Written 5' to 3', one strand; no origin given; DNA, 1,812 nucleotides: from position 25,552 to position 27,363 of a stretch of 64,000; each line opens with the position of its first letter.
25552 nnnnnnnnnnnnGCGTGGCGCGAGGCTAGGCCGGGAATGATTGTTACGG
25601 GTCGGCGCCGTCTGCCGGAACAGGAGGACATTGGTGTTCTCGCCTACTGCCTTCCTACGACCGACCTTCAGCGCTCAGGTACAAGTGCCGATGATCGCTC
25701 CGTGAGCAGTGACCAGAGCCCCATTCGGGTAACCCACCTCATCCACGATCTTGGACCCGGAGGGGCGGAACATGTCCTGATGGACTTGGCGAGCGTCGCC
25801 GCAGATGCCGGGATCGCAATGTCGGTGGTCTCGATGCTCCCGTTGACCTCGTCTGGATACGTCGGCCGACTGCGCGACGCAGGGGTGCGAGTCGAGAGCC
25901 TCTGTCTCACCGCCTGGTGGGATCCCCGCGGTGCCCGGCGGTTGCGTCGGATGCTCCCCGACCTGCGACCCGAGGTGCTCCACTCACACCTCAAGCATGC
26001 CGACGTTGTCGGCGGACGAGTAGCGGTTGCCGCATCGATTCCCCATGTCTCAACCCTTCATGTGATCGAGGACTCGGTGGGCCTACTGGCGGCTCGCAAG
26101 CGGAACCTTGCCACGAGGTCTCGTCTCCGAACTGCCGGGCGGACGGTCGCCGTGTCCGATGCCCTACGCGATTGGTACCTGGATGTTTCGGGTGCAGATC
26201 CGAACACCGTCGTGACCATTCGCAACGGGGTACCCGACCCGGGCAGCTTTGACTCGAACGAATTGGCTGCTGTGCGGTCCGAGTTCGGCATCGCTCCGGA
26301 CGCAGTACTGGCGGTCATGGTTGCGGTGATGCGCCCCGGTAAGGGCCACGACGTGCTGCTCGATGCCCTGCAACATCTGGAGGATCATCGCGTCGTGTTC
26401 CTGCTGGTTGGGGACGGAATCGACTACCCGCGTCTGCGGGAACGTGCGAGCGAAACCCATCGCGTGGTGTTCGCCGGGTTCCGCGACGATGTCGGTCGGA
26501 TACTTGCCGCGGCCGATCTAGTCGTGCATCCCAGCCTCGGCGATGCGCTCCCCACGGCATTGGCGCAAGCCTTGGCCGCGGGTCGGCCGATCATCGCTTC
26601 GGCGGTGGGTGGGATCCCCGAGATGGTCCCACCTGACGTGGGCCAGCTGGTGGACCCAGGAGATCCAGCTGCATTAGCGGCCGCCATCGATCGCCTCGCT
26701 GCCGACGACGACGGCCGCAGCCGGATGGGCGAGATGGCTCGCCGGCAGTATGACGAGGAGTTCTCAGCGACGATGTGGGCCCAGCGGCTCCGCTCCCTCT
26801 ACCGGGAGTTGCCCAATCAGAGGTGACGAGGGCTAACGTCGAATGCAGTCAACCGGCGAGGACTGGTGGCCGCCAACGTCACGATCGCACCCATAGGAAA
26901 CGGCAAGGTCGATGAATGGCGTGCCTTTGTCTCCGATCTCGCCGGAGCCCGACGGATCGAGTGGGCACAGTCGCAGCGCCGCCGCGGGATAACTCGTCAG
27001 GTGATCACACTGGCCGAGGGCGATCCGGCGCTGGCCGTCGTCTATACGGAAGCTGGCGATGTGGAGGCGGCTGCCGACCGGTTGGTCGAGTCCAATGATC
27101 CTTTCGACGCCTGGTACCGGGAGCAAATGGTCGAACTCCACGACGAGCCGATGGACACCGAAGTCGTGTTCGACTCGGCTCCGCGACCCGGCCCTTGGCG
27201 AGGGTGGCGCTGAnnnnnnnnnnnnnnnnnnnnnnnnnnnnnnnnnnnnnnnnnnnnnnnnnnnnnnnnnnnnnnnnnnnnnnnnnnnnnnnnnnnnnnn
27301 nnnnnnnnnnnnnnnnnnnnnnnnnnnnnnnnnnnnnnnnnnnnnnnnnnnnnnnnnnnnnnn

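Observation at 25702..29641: Envelope operon: GT4 glycosyltransferase - small protein - lipoprotein with duplicated YpfJ-like Zn-peptidase domain (second copy catalytically dead) - cis-prenyltransferase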

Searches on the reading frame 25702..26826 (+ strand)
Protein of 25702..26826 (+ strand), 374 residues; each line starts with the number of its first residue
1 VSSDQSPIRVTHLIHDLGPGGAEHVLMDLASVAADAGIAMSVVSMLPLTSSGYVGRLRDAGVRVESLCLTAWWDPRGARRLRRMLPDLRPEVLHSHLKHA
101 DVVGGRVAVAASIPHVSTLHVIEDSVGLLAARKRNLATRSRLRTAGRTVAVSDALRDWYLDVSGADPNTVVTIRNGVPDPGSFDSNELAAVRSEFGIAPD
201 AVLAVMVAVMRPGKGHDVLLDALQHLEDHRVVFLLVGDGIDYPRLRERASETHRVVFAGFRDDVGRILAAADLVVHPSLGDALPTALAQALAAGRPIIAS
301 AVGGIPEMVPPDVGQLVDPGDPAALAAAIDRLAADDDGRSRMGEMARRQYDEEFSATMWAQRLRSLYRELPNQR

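Call 3: search_protein_families(library=pfam, proteins=[window:25702-26826:+], max_evalue=0.01)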
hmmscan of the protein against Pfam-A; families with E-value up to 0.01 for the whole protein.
window:25702-26826:+ (374 aa): 6 families
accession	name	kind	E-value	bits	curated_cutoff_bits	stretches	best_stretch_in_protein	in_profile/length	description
PF13692.12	Glyco_trans_1_4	-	1.7e-30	106.5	27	1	205-335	5-142/142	Glycosyl transferases group 1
PF00534.26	Glycos_transf_1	-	4.3e-28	98.4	26.4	1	193-348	7-171/172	Glycosyl transferases group 1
PF13439.12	Glyco_transf_4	-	2.7e-18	67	28.5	1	19-177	1-166/170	Glycosyltransferase Family 4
PF13579.12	Glyco_trans_4_4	-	3.4e-14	53.9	29.7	1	20-176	1-158/158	Glycosyl transferase 4-like domain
PF13524.12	Glyco_trans_1_2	-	1.1e-07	32.3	25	1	220-363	6-142/144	Glycosyl transferase-like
PF20706.3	GT4-conflict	-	4.5e-05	23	26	1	131-361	133-383/385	Family 4 Glycosyltransferase in conflict systems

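Call 4: search_protein_families(library=ncbifam, proteins=[window:25702-26826:+], max_evalue=0.01)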
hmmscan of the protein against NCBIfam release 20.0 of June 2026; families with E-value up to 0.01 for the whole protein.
window:25702-26826:+ (374 aa): 31 families (the best 25 are shown)
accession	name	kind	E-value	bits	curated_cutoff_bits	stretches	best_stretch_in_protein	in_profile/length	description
TIGR03088.1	stp2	hypoth_equivalog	2.2e-39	135.6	409.05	1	9-369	3-372/374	TIGR03088 family PEP-CTERM/XrtA system glycosyltransferase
NF047684.1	TeichurnBiosyTuaC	equivalog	1.9e-24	86.4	550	1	87-370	106-389/391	teichuronic acid biosynthesis protein TuaC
TIGR03999.1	thiol_BshA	equivalog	1.1e-22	80.5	273.7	1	112-370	113-373/375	N-acetyl-alpha-D-glucosaminyl L-malate synthase BshA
TIGR02149.1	glgA_Coryne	subfamily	2.1e-22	79.8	302.4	1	90-369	84-389/391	glycogen synthase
NF053787.1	GlcN_PG_synth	equivalog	5.8e-21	74.7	480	1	188-370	184-359/361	N-acetylglucosaminyl phosphatidylglycerol synthase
NF041876.1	EPS_EpsE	equivalog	1.1e-19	70.9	400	1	204-363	217-389/389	exopolysaccharide biosynthesis GT4 family glycosyltransferase EpsE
TIGR03449.1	mycothiol_MshA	equivalog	1.7e-19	70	462.5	1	91-370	104-403/406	D-inositol-3-phosphate glycosyltransferase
NF038229.1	Glyco4_Geo_Pelo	equivalog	6.2e-19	68.2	400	1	56-370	26-336/338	GPMC system family 4 glycosyltransferase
NF007640.0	PRK10307.1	subfamily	1.2e-18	67.2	276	1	139-356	166-393/411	WcaI family glycosyltransferase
TIGR04063.1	stp3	hypoth_equivalog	1.3e-17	63.8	442.05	1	78-370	81-395/397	TIGR04063 family PEP-CTERM/XrtA system glycosyltransferase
TIGR04157.1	glyco_rSAM_CFB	subfamily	3.8e-12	45.9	400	1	139-367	164-406/406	TIGR04157 family glycosyltransferase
TIGR02095.1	glgA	subfamily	6.1e-11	41.7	328.45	1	189-370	280-477/477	glycogen/starch synthase, ADP-glucose type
NF038295.1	EPS_HpsP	equivalog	1.5e-10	40.6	550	1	173-370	181-387/388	hormogonium polysaccharide biosynthesis glycosyltransferase HpsP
NF041879.1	EPS_EpsH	equivalog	2.5e-09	36.4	800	1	204-370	240-416/431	exopolysaccharide biosynthesis glycosyltransferase EpsH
NF012028.0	PRK15484.1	subfamily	4.3e-09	35.9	618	1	150-363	145-371/380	lipopolysaccharide N-acetylglucosaminyltransferase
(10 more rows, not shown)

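Call 56: search_solved_structures(query=window:25702-26823:+, max_evalue=1e-10)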
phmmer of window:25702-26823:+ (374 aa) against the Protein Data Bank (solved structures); distinct sequences matched with E-value up to 1e-10: 11.
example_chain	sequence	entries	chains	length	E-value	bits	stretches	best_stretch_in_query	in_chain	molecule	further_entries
2jjm_A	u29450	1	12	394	1.1e-18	70.9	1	105-368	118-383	GLYCOSYL TRANSFERASE, GROUP 1 FAMILY PROTEIN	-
3mbo_A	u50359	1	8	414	1.2e-18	70.7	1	105-368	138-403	Glycosyltransferase, group 1 family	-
4xso_B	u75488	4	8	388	1.2e-17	67.4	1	91-355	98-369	Alr3699 protein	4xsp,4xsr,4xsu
5d00_A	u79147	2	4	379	4e-16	62.4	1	73-371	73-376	N-acetyl-alpha-D-glucosaminyl L-malate synthase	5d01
3c4q_A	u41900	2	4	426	5.6e-14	55.3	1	163-369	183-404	Predicted glycosyltransferases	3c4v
6tvp_A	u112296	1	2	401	6e-14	55.2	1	91-370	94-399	Alpha-maltose-1-phosphate synthase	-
3c48_A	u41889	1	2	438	6e-14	55.2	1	163-369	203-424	Predicted glycosyltransferases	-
6kih_A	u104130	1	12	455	1.6e-11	47.2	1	192-370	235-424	Tll1590 protein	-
6d9t_A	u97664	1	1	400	8.8e-11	44.8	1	169-369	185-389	Glycosyl transferase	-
3okc_A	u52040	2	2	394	8.8e-11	44.8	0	187-371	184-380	GDP-mannose-dependent alpha-(1-6)-phosphatidylinositol monomannoside mannosyltransferase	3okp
6n1x_A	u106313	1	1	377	9.2e-11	44.8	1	169-360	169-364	Glycosyltransferase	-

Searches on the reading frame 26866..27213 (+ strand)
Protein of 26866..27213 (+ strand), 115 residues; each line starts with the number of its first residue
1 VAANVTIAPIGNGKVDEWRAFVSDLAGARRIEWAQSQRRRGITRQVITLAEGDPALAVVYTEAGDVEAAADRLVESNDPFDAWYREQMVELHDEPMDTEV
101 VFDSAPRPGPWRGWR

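Call 3: search_protein_families(library=pfam, proteins=[window:26866-27213:+], max_evalue=0.01)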
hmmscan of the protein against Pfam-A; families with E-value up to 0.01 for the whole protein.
window:26866-27213:+ (115 aa): 0 families

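Call 4: search_protein_families(library=ncbifam, proteins=[window:26866-27213:+], max_evalue=0.01)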
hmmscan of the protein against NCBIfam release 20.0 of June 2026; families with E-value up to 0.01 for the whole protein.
window:26866-27213:+ (115 aa): 0 families

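Call 22: find_homologous_proteins(query=window:26866-27210:+)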
Query window:26866-27210:+ (115 aa): 86 proteins with E <= 0.001 among 113 candidates.
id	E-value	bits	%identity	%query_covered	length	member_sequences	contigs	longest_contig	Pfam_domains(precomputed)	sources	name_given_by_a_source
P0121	8.8e-71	254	100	100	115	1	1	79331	-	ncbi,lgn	-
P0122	9.7e-56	205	82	100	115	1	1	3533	-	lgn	-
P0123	1.4e-53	198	77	100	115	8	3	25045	-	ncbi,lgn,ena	-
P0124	2.8e-53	197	77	100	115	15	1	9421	-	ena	-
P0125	1.0e-51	192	75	100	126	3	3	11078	-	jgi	jgi:hypothetical protein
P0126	1.5e-51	192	75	100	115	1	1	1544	-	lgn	-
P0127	3.2e-51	191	76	100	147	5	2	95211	-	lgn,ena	-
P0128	4.8e-51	190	76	100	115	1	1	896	-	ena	-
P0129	8.9e-51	189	73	100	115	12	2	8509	-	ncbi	ncbi:MAG: hypothetical protein V3W36_07005 [Acidimicrobiia bacterium]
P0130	1.5e-49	185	77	100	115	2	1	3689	-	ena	-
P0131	2.9e-49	184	72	100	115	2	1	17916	-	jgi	-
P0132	1.2e-48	182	73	100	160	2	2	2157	-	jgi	-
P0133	3.3e-48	181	75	100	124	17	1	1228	-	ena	-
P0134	9.1e-47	176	72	100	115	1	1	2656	-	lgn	-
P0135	4.9e-46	174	69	100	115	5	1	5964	-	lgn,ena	-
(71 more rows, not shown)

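Call 40: predict_structure(alignment_id=A2)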
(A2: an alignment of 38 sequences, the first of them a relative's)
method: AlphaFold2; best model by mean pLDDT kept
length: 115 residues; sequences in the alignment: 38
mean_pLDDT: 92.8   pTM: 0.81
mean pLDDT of the five models: 92.8, 92.4, 89.7, 89.2, 85.7
residues with pLDDT >= 90: 96; 70-90: 10; 50-70: 8; < 50: 1
segments of 3 or more residues with pLDDT < 50: none
pLDDT, mean of each block of 10 residues (from residue 1): 94 98 98 98 97 96 94 97 98 94 74 59
secondary structure, 60 per line:
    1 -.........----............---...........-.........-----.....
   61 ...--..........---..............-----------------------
elements in order: E2-10 H15-26 H30-40 E42-50 E56-63 H66-75 H79-91

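Call 54: search_protein_families(library=pfam, alignment_id=A2, max_evalue=5)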
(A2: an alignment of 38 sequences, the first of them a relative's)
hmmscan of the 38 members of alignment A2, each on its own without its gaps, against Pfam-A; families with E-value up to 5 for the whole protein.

A. member 1, P0121 (115 aa): 3 families
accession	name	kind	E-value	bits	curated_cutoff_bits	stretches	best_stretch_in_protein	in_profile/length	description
PF19673.4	DUF6176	-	0.016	15.6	27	1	2-103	2-103/109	Family of unknown function (DUF6176)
PF09452.15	Mvb12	-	0.053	14.4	25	1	50-90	33-73/90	ESCRT-I subunit Mvb12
PF19384.4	DUF5959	-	0.068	13.3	26.5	1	14-74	55-112/134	Family of unknown function (DUF5959)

B. families by the number of members that match (of 38 scanned): 7 families
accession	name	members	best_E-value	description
PF19673.4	DUF6176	10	2e-05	Family of unknown function (DUF6176)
PF19384.4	DUF5959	9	0.035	Family of unknown function (DUF5959)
PF09452.15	Mvb12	4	0.04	ESCRT-I subunit Mvb12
PF21179.3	BldD-like_C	2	0.036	DNA-binding protein BldD-like, C-terminal domain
PF17390.7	Bac_rhamnosid_C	1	0.16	Bacterial alpha-L-rhamnosidase C-terminal domain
PF24837.1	AMIN-like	1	0.17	AMIN-like domain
PF07721.20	TPR_4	1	0.22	Tetratricopeptide repeat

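Call 68: search_protein_representatives(alignment_id=A2)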
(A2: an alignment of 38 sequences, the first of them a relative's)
Query: 38 sequences, 117 profile positions. Proteins with E-value up to 0.001 (for the whole library): 930; up to 1e-10: 304; up to 1e-30: 13. The best 150 are listed.
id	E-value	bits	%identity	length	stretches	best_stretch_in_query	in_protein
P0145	2.3e-44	166.5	-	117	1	1-116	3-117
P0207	2.7e-40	153.4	-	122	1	1-117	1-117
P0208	5.8e-40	152.3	-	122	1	1-116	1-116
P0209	3.2e-36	140.3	-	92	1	26-117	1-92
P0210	3.4e-35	136.9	-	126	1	1-116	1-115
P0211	5.6e-35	136.2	-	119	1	1-116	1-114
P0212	3.8e-33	130.3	-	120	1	1-116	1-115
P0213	9.7e-33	129.0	-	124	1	1-116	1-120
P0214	1.3e-32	128.6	-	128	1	1-114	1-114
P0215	1.4e-32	128.5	-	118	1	1-115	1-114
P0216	1.8e-32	128.1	-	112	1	8-115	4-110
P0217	5.1e-32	126.7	-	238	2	8-94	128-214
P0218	4.9e-31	123.5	-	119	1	1-116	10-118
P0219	7.2e-30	119.8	-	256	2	5-88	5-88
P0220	9.3e-30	119.4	-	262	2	6-96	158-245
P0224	1.9e-26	108.8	-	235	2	1-96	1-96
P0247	3.1e-20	88.7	-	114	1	1-96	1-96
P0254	1.1e-19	86.9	-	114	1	1-105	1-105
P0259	6.8e-19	84.4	-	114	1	7-98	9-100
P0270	6.6e-18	81.2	-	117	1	6-96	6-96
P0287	5.8e-17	78.1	-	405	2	4-86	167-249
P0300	4.5e-16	75.3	-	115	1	6-96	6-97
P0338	1.4e-14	70.4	-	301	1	2-94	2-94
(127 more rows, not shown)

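Call 69: search_protein_families(library=pfam, proteins=[P0217, P0219, P0224, P0247, P0254, P0259, P0270, P0287, P0300, P0338], max_evalue=0.001)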
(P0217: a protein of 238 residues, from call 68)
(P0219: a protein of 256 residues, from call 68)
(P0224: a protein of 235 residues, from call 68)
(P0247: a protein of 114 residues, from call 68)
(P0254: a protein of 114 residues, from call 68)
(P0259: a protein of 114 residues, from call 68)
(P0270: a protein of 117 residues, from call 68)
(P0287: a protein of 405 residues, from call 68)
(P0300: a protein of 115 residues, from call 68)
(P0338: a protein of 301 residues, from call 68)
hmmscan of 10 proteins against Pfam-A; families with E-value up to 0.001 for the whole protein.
P0217 (238 aa): 1 family
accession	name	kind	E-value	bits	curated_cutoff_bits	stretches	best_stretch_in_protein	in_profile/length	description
PF19673.4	DUF6176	-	9e-08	32.5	27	1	128-204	8-80/109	Family of unknown function (DUF6176)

P0219 (256 aa): 1 family
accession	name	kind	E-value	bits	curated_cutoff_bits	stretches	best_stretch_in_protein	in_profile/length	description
PF19673.4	DUF6176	-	5e-12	46.2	27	2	7-87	7-83/109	Family of unknown function (DUF6176)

P0224 (235 aa): 1 family
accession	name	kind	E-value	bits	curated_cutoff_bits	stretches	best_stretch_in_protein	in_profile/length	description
PF19673.4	DUF6176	-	5.2e-12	46.1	27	1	129-212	8-88/109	Family of unknown function (DUF6176)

P0247 (114 aa): 0 families

P0254 (114 aa): 1 family
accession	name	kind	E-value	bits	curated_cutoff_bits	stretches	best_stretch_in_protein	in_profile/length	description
PF19673.4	DUF6176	-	0.00016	22.1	27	1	12-93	12-89/109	Family of unknown function (DUF6176)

P0259 (114 aa): 1 family
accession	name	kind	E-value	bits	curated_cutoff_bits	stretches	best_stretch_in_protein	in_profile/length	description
PF19673.4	DUF6176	-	0.00039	20.8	27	1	8-90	6-87/109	Family of unknown function (DUF6176)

P0270 (117 aa): 0 families

P0287 (405 aa): 2 families
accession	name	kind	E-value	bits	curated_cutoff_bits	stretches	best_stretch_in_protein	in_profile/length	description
PF07366.18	SnoaL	-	5e-36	123.7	28.4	1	9-132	2-125/126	SnoaL-like polyketide cyclase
PF12680.13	SnoaL_2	-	7.7e-22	78.3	27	1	13-119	3-101/102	SnoaL-like domain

P0300 (115 aa): 1 family
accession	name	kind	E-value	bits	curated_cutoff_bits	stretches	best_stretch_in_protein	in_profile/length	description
PF19673.4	DUF6176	-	6.7e-07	29.7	27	1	7-84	7-79/109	Family of unknown function (DUF6176)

P0338 (301 aa): 2 families
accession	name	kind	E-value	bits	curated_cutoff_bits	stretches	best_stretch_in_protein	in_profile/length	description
PF07366.18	SnoaL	-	1.1e-31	109.8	28.4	1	169-296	2-125/126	SnoaL-like polyketide cyclase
PF12680.13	SnoaL_2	-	4.2e-19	69.5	27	1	170-284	1-102/102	SnoaL-like domain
